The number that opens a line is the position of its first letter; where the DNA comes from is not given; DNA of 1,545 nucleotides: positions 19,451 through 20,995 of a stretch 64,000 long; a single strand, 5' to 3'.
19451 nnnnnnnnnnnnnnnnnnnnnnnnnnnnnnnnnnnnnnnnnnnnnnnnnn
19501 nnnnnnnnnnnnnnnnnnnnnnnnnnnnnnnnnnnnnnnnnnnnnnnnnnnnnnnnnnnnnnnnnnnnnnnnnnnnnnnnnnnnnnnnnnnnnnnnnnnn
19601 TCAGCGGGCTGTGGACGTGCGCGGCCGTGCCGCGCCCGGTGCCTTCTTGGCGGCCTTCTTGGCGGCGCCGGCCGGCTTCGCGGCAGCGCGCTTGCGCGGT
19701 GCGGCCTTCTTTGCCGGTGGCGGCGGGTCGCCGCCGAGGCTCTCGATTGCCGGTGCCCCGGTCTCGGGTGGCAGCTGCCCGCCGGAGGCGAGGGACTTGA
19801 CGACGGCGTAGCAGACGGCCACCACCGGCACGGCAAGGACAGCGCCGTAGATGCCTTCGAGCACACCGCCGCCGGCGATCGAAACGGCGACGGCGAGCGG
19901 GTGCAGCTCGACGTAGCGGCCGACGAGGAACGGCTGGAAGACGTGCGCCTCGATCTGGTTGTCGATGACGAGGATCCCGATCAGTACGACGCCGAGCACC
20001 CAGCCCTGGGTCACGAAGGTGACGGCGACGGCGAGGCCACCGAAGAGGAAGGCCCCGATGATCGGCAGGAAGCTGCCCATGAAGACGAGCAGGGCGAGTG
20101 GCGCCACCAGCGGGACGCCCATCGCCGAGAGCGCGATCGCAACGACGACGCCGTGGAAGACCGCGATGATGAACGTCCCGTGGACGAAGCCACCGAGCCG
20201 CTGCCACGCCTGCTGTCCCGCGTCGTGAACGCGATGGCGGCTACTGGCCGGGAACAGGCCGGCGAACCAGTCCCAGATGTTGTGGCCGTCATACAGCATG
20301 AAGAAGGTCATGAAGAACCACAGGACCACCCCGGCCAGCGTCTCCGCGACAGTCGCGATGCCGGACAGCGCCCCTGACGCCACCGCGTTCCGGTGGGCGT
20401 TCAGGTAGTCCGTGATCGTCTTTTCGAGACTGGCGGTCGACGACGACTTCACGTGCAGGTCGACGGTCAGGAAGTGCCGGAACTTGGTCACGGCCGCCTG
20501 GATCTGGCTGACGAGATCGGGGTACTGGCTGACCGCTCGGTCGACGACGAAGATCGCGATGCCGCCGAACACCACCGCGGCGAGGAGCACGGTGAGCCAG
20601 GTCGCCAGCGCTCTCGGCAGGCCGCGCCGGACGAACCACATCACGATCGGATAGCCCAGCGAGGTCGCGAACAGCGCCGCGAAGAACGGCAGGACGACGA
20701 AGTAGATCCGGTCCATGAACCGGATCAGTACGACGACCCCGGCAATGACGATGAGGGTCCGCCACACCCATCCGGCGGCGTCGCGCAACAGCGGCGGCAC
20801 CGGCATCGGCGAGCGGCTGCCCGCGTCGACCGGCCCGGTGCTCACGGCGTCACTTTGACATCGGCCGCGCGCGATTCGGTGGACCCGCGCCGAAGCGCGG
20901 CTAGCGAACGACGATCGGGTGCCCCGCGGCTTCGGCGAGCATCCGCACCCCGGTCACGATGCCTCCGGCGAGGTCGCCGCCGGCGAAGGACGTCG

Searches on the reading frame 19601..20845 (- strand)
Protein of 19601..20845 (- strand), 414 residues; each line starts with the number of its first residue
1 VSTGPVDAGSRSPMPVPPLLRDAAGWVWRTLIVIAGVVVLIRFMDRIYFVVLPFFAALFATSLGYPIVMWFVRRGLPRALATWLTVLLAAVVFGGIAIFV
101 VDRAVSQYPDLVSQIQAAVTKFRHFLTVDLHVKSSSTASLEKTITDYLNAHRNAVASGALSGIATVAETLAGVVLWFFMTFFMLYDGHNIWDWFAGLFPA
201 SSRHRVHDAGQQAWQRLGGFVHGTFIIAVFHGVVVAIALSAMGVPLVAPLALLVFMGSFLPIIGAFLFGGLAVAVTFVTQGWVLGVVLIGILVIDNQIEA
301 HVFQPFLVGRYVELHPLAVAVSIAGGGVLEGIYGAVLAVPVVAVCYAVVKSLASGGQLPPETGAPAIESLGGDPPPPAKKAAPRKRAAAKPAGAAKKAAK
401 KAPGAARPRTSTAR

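Call 71: search_protein_families(library=pfam, proteins=[window:19601-20845:-], max_evalue=0.0001)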
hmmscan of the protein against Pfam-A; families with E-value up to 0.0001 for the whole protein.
window:19601-20845:- (414 aa): 1 family
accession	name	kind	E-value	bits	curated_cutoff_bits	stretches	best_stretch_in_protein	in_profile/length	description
PF01594.21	AI-2E_transport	-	2.2e-54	185.3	34.3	1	28-351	2-325/327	AI-2E family transporter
